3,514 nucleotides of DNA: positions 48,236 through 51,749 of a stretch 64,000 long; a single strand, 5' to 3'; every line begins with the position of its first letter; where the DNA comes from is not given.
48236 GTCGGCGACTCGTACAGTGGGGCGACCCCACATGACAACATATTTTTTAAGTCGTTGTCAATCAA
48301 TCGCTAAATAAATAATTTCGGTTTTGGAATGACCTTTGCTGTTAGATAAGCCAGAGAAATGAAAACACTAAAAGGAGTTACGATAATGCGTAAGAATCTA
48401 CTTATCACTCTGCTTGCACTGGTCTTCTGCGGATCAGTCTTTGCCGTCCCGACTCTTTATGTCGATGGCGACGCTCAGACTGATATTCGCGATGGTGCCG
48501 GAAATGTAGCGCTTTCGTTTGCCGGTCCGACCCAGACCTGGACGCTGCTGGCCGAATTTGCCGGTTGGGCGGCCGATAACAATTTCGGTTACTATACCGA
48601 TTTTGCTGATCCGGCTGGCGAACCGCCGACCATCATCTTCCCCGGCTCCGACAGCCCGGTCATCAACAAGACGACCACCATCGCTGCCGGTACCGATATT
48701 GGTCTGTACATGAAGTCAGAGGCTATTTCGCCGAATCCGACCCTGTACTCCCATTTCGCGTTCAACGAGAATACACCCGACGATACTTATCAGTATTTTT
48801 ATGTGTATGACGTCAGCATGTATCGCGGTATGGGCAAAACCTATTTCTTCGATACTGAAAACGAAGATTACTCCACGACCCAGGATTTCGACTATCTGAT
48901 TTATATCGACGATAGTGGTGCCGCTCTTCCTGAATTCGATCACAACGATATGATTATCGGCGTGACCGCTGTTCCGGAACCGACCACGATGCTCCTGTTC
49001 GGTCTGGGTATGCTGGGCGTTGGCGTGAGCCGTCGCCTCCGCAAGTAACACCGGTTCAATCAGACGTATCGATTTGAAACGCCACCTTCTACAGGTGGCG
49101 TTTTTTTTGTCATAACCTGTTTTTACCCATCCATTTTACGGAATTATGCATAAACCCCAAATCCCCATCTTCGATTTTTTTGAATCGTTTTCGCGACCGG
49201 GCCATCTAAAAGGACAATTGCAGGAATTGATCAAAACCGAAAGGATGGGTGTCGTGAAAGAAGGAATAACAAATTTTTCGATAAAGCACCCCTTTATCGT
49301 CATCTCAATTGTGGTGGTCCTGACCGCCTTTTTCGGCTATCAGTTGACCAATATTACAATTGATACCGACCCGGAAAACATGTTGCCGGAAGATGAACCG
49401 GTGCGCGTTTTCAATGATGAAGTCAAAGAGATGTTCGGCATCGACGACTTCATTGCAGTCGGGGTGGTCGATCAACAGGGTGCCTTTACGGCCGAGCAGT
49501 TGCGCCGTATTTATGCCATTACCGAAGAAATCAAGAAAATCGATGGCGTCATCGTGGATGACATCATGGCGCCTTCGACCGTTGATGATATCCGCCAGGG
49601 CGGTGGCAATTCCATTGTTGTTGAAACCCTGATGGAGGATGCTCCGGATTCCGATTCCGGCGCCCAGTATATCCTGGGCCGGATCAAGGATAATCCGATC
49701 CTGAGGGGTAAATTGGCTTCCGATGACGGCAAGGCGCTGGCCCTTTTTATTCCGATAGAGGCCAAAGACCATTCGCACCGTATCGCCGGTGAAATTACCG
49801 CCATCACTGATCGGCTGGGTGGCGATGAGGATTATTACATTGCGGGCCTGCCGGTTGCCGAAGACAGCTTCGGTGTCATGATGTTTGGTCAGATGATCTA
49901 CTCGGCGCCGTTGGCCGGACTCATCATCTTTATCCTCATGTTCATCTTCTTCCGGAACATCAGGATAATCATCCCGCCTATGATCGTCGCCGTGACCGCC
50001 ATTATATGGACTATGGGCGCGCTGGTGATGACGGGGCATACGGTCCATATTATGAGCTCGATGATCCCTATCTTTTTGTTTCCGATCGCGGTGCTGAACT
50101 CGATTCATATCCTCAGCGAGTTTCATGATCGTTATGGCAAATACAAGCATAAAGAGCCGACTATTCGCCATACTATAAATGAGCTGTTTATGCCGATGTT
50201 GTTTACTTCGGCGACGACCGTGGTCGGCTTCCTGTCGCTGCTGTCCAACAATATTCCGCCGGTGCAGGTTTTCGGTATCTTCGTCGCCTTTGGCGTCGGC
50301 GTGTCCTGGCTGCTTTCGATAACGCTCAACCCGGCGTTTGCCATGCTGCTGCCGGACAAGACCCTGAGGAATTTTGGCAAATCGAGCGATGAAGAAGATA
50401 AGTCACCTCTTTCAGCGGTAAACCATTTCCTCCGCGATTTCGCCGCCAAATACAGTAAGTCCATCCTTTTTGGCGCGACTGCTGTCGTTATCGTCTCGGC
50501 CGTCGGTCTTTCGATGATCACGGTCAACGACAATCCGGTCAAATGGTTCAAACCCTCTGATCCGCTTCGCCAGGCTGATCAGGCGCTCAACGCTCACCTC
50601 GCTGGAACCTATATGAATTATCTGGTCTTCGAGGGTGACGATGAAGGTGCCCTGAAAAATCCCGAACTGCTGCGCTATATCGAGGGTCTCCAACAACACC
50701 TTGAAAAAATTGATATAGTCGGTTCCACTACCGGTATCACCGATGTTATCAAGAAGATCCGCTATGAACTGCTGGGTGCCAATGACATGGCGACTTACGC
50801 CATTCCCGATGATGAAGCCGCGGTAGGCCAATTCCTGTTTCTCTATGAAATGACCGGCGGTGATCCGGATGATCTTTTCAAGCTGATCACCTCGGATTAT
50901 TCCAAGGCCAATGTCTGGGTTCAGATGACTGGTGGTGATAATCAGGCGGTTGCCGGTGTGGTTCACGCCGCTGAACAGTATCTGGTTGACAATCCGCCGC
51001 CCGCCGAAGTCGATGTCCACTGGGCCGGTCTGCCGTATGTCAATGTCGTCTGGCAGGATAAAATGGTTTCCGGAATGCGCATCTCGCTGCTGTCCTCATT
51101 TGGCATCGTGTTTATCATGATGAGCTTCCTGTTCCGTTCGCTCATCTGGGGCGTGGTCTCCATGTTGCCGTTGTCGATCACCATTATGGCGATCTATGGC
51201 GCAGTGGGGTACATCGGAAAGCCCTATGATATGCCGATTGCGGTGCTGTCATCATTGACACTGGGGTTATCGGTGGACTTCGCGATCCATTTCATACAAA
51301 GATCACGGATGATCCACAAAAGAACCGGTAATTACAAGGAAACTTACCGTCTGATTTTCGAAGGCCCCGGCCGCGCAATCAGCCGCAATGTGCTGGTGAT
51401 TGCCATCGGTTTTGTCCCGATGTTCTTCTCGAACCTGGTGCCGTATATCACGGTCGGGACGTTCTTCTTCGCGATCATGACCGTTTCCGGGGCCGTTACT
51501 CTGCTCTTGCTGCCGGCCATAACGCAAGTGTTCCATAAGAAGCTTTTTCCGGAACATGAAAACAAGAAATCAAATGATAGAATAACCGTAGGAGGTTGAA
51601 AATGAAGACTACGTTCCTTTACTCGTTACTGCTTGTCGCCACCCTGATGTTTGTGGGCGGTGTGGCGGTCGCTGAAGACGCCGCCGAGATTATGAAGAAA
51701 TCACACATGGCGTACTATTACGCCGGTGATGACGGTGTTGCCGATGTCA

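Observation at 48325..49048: PEP-CTERM exosortase-substrate gene behind a near-consensus sigma-54 promoter, linked to an atypical kinase/activator set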

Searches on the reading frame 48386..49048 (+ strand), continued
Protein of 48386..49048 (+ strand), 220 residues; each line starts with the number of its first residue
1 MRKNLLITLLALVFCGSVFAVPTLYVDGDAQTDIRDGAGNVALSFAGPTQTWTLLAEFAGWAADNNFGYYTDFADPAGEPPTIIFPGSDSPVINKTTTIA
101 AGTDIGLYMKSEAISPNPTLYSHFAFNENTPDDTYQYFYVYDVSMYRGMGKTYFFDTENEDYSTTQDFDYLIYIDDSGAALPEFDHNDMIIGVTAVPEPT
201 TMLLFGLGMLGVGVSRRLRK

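Call 48: search_solved_structures(query=A1, max_evalue=10, show_alignments=3)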
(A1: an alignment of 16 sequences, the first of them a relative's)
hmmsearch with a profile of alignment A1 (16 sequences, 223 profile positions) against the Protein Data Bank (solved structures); distinct sequences matched with E-value up to 10: 5.
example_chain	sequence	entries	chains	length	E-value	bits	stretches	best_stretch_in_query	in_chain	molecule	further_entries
1ob0_A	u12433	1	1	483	0.029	17.5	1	126-193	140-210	ALPHA-AMYLASE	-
1vjs_A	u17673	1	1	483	0.03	17.5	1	125-190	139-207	ALPHA-AMYLASE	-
6toy_A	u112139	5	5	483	0.042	17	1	123-190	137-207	Amylase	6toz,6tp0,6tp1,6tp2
1bli_A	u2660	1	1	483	0.052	16.7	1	125-190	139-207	ALPHA-AMYLASE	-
4bbw_A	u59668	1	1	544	1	12.5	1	1-60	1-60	SIALIDASE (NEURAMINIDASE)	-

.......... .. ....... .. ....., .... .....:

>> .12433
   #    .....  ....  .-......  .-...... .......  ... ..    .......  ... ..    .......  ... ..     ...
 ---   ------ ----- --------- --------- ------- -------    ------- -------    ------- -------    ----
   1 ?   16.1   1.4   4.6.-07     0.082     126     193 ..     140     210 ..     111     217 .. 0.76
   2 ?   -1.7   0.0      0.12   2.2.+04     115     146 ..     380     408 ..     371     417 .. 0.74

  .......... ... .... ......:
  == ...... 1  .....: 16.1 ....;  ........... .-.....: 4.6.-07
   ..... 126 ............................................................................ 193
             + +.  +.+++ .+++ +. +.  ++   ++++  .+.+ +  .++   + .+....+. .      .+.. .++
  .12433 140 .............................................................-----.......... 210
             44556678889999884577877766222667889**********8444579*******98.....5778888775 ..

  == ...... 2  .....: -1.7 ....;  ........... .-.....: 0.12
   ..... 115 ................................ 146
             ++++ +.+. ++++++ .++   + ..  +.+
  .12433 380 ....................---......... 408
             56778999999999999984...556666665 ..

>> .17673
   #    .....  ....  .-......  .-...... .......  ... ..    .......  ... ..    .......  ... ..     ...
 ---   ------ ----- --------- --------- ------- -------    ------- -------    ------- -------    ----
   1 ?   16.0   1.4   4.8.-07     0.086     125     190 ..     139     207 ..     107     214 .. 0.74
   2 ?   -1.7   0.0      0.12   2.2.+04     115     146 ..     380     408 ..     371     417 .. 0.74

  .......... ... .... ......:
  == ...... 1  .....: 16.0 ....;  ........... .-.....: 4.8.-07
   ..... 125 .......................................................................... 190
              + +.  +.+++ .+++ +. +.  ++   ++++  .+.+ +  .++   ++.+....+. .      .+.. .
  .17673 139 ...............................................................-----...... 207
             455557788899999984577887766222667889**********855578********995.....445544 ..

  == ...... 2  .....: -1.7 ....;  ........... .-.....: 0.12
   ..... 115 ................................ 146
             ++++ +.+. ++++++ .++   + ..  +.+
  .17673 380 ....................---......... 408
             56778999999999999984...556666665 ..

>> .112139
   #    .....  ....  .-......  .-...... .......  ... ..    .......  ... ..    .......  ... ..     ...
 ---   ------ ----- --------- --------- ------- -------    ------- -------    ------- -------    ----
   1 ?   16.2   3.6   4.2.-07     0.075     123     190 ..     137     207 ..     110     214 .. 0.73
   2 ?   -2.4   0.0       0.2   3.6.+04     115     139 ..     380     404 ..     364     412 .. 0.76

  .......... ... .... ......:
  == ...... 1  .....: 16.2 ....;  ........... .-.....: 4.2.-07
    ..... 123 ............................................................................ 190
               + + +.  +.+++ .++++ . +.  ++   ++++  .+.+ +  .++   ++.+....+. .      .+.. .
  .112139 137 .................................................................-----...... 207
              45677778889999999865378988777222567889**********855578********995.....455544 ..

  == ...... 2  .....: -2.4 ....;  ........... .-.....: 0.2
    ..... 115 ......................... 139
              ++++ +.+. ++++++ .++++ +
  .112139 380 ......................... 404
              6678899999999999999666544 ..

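Call 54: search_protein_families(library=pfam, proteins=[L010:9697-10863:-, L013:1013-2593:-, L022:10763-11959:-, L022:12019-13347:-, L022:13357-15123:-, L022:15124-16728:-, L038:10737-12266:-, L038:12431-13336:-, L040:11944-13311:+, L040:11103-11927:+], max_evalue=0.00001)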
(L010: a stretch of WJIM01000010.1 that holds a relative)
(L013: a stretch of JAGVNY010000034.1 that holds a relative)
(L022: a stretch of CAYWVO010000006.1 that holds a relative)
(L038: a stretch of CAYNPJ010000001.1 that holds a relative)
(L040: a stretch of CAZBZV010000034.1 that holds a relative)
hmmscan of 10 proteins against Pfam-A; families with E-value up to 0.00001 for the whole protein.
L010:9697-10863:- (388 aa): 1 family
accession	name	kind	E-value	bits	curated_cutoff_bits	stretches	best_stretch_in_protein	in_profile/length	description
PF02518.31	HATPase_c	-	1e-19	71.5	26.4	1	263-367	3-109/111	Histidine kinase-, DNA gyrase B-, and HSP90-like ATPase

L013:1013-2593:- (526 aa): 7 families
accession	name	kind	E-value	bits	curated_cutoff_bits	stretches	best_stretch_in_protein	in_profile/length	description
PF00158.32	Sigma54_activat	-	8.6e-66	221.2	20.2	1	211-377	1-167/168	Sigma-54 interaction domain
PF25601.1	AAA_lid_14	-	1.5e-21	76.5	27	1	384-458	2-75/87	AAA+ ATPase lid domain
PF14532.12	Sigma54_activ_2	-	1.1e-19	71.5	25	1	212-382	1-138/138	Sigma-54 interaction domain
PF13185.12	GAF_2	-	1.9e-12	48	28.6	1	34-168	5-135/136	GAF domain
PF01590.32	GAF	-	9.1e-11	42.9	22.4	1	36-165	5-130/133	GAF domain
PF02954.25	HTH_8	-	1.5e-08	34.7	22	1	478-518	2-42/42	Bacterial regulatory protein, Fis family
PF07728.20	AAA_5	-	3.5e-06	27.5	22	0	234-354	1-124/139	AAA domain (dynein-related subfamily)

L022:10763-11959:- (398 aa): 1 family
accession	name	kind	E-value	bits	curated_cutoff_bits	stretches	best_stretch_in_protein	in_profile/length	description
PF00149.33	Metallophos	-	4.3e-14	53.8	21.5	1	171-339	1-190/191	Calcineurin-like phosphoesterase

L022:12019-13347:- (442 aa): 7 families
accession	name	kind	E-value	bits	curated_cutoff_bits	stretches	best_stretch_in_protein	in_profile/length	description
PF00158.32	Sigma54_activat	-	2.4e-71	239.3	20.2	1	138-305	1-168/168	Sigma-54 interaction domain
PF00072.30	Response_reg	-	1.7e-25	89.7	30.2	1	4-109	1-107/111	Response regulator receiver domain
PF25601.1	AAA_lid_14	-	1.1e-24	86.5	27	1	310-385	1-76/87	AAA+ ATPase lid domain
PF14532.12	Sigma54_activ_2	-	1.6e-21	77.4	25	1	139-309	1-138/138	Sigma-54 interaction domain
PF02954.25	HTH_8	-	1.1e-11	44.7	22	1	400-437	3-40/42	Bacterial regulatory protein, Fis family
PF07724.20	AAA_2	-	7.7e-06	26.5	27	0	161-287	5-132/166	AAA domain (Cdc48 subfamily)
PF00004.35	AAA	-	9.3e-06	26.6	21.2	0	162-296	1-128/131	ATPase family associated with various cellular activities (AAA)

L022:13357-15123:- (588 aa): 3 families
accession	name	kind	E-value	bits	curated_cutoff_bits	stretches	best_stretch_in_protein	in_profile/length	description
PF02518.31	HATPase_c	-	2.3e-24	86.4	26.4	1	479-584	1-110/111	Histidine kinase-, DNA gyrase B-, and HSP90-like ATPase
PF00672.30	HAMP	-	8.3e-08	32.9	25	1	304-355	1-52/53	HAMP domain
PF00512.31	HisKA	-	2.2e-06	28.1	26.9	0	371-436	3-62/66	His Kinase A (phospho-acceptor) domain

L022:15124-16728:- (534 aa): 1 family
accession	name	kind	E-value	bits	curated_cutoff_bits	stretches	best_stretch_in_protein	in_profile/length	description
PF00496.27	SBP_bac_5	-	5.4e-10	39.4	32.4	1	251-452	147-361/368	Bacterial extracellular solute-binding proteins, family 5 Middle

L038:10737-12266:- (509 aa): 6 families
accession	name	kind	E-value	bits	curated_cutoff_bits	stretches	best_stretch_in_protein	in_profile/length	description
PF13487.12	HD_5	-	4.9e-44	150.5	27.2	1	307-471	2-169/170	HD domain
PF01966.28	HD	-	9.7e-21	74.7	22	1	321-440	3-115/116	HD domain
PF00072.30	Response_reg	-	4.9e-12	46.4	30.2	1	12-122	1-110/111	Response regulator receiver domain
PF13185.12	GAF_2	-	1.2e-10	42.2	28.6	1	156-289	3-136/136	GAF domain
PF13492.12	GAF_3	-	7.5e-09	36.5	27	1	157-290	2-129/129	GAF domain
PF01590.32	GAF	-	6.8e-08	33.5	22.4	1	156-288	1-133/133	GAF domain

L038:12431-13336:- (301 aa): 2 families
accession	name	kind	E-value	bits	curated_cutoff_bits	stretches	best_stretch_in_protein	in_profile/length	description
PF04055.27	Radical_SAM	-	8.4e-23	81.8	29.5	1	70-230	3-165/166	Radical SAM superfamily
PF16881.10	LIAS_N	-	1.9e-08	35.1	27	1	16-53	59-96/96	N-terminal domain of lipoyl synthase of Radical_SAM family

L040:11944-13311:+ (455 aa): 8 families
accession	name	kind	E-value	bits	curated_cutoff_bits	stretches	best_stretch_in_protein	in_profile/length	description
PF00158.32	Sigma54_activat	-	8.6e-75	250.5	20.2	1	145-312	1-168/168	Sigma-54 interaction domain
PF00072.30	Response_reg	-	2.6e-30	105.3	30.2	1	6-116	1-110/111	Response regulator receiver domain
PF25601.1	AAA_lid_14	-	4e-27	94.3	27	1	317-397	1-81/87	AAA+ ATPase lid domain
PF14532.12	Sigma54_activ_2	-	9.2e-22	78.2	25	1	146-316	1-138/138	Sigma-54 interaction domain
PF02954.25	HTH_8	-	2e-13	50.2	22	1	409-449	2-42/42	Bacterial regulatory protein, Fis family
PF07728.20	AAA_5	-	9.2e-09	35.9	22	1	169-288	2-124/139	AAA domain (dynein-related subfamily)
PF01078.27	Mg_chelatase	-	3.5e-07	30.3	20.3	1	162-286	18-157/207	Magnesium chelatase, subunit ChlI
PF00004.35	AAA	-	2.1e-06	28.6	21.2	1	169-294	1-119/131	ATPase family associated with various cellular activities (AAA)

L040:11103-11927:+ (274 aa): 1 family
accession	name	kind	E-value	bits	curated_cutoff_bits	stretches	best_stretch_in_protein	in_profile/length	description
PF04402.19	SIMPL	-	1.5e-36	127.1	25.2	1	65-270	1-205/205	Protein of unknown function (DUF541)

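Call 60: search_protein_families(library=pfam, proteins=[L009:13132-14901:+, L015:4935-6338:+, L022:16717-18225:+, L026:16372-17760:+, L028:432-1538:-, L036:6159-7274:+, L038:16069-17532:-, L039:11327-12874:-, L039:19175-20680:-, L018:15236-15685:+], max_evalue=0.001)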
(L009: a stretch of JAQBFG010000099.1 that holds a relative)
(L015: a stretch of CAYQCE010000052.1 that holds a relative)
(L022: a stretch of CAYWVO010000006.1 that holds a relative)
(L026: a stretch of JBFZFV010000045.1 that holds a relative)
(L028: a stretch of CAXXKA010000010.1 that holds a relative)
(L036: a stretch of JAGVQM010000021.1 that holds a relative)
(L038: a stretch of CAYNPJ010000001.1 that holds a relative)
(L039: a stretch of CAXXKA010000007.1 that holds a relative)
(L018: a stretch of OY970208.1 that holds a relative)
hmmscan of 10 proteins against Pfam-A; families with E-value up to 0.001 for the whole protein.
L009:13132-14901:+ (589 aa): 0 families

L015:4935-6338:+ (467 aa): 1 family
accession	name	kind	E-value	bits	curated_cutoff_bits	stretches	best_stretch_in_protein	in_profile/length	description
PF07690.21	MFS_1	-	1.4e-22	80.5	33.4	2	256-433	16-180/347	Major Facilitator Superfamily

L022:16717-18225:+ (502 aa): 1 family
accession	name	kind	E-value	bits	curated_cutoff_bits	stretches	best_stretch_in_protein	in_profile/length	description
PF01943.22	Polysacc_synt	-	2.9e-06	27.4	28.2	1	21-290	16-272/274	Polysaccharide biosynthesis protein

L026:16372-17760:+ (462 aa): 1 family
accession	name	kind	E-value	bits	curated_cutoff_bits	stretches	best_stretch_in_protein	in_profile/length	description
PF00474.23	SSF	-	2e-45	155.8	22.8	1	31-411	1-405/406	Sodium:solute symporter family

L028:432-1538:- (368 aa): 1 family
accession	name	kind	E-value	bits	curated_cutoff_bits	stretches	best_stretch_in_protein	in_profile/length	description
PF05684.17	DUF819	-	2.9e-79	267.3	27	1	3-361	11-373/379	Protein of unknown function (DUF819)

L036:6159-7274:+ (371 aa): 1 family
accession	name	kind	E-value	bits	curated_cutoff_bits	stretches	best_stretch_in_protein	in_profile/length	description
PF00892.27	EamA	-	8.1e-17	62.2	28.2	2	86-218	2-130/135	EamA-like transporter family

L038:16069-17532:- (487 aa): 1 family
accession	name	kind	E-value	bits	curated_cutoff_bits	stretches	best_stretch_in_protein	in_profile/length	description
PF13231.12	PMT_2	-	6.2e-13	49.7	26.1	1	75-226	4-154/160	Dolichyl-phosphate-mannose-protein mannosyltransferase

L039:11327-12874:- (515 aa): 1 family
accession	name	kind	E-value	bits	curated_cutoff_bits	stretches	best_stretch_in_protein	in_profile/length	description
PF13231.12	PMT_2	-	0.00045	20.9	26.1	1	76-201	24-151/160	Dolichyl-phosphate-mannose-protein mannosyltransferase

L039:19175-20680:- (501 aa): 1 family
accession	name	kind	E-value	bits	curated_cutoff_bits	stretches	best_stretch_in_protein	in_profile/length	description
PF04932.20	Wzy_C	-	1.7e-06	28.3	31.7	1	261-414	2-147/149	O-Antigen ligase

L018:15236-15685:+ (150 aa): 3 families
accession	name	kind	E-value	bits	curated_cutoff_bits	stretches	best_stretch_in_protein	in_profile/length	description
PF13860.13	FlgD_ig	-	3.9e-11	43.2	27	1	74-138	9-76/79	FlgD Ig-like domain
PF18962.6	Por_Secre_tail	-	1.4e-09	38.5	27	1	67-146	2-73/75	Secretion system C-terminal sorting domain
PF13585.12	CHU_C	-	7.4e-06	26.5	27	1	83-144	25-80/86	CHU_C Type IX secretion signal domain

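Call 80: list_cluster_members(proteins=[P0001, P0017])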
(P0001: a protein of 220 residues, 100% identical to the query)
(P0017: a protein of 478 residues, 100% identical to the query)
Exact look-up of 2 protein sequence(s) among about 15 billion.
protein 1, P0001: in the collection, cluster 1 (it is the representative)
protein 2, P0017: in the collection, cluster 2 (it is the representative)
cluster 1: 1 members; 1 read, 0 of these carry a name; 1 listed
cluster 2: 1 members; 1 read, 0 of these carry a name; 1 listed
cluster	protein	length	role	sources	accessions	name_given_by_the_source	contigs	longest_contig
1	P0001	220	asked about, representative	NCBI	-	-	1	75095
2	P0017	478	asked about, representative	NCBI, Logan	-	-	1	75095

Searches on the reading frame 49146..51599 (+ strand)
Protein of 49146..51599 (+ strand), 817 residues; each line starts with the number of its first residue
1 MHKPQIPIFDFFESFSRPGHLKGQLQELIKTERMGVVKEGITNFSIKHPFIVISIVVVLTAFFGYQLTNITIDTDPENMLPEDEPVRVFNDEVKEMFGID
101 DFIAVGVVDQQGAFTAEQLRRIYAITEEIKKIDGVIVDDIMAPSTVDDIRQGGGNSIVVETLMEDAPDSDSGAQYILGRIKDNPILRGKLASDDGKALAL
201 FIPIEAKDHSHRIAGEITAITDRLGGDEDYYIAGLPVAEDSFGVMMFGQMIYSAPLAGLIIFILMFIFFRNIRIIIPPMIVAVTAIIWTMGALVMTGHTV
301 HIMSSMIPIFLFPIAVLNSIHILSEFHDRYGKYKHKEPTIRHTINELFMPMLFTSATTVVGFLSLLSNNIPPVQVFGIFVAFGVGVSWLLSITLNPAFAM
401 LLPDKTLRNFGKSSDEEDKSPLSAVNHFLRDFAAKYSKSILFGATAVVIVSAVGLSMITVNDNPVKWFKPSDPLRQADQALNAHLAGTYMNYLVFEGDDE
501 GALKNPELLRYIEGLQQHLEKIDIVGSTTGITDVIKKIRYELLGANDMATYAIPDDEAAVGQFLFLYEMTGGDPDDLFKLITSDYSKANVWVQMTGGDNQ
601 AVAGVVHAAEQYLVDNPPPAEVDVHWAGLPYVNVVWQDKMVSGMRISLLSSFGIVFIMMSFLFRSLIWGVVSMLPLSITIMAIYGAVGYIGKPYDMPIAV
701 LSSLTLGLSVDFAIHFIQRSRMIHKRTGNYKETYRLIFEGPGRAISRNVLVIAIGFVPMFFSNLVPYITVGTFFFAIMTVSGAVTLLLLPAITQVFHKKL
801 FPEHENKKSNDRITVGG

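Call 5: search_protein_families(library=ncbifam, proteins=[window:49146-51599:+], max_evalue=0.01)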
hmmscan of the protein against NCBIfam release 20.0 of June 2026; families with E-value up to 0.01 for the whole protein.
window:49146-51599:+ (817 aa): 9 families
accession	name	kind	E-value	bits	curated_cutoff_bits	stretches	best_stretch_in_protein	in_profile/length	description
TIGR00921.1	2A067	subfamily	6.6e-63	212.9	351.9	2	244-794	188-732/733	hydrophobe/amphiphile efflux-3 (HAE3) family transporter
TIGR00833.1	actII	subfamily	8.7e-37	126.9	874.7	2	184-527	104-451/910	MMPL family RND transporter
TIGR03480.1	HpnN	hypoth_equivalog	4.6e-28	97.7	751.85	3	250-466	271-477/862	hopanoid biosynthesis associated RND transporter like protein HpnN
NF052374.1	HopndTporHpnN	equivalog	4e-12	45.1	1100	1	235-467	260-481/858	hopanoid transporter HpnN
NF045600.2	BstA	equivalog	4e-07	28.3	1400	1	234-407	271-444/903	sterol transporter cytoplasmic membrane protein BstA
NF011315.0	PRK14726.1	equivalog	1.5e-05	23.3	1249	1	248-399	668-824/855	protein translocase subunit SecDF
NF007131.0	PRK09577.1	equivalog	2.1e-05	22.5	1768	1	251-398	340-491/1045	multidrug efflux RND transporter permease subunit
NF000282.2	RND_permease_1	subfamily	3e-05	22.1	1250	1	257-442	346-532/1029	multidrug efflux RND transporter permease subunit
TIGR00966.2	transloc_SecF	equivalog_domain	0.0079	15.7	160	0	629-698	111-179/279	protein translocase subunit SecF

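Call 6: search_protein_families(library=pfam, proteins=[window:49146-51599:+], max_evalue=0.01)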
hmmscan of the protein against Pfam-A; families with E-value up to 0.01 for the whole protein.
window:49146-51599:+ (817 aa): 4 families
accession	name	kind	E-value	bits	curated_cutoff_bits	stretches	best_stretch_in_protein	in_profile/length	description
PF03176.21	MMPL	-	9.7e-36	123.8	20.5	2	493-801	31-308/333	MMPL family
PF00873.25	ACR_tran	-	1.7e-08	33.2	28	2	252-366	866-981/1021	AcrB/AcrD/AcrF family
PF12349.14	Sterol-sensing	-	4.5e-06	27.1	22.3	1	279-397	13-131/153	Sterol-sensing domain of SREBP cleavage-activation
PF02460.24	Patched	-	0.00066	19.9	23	1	276-397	32-152/156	Patched SSD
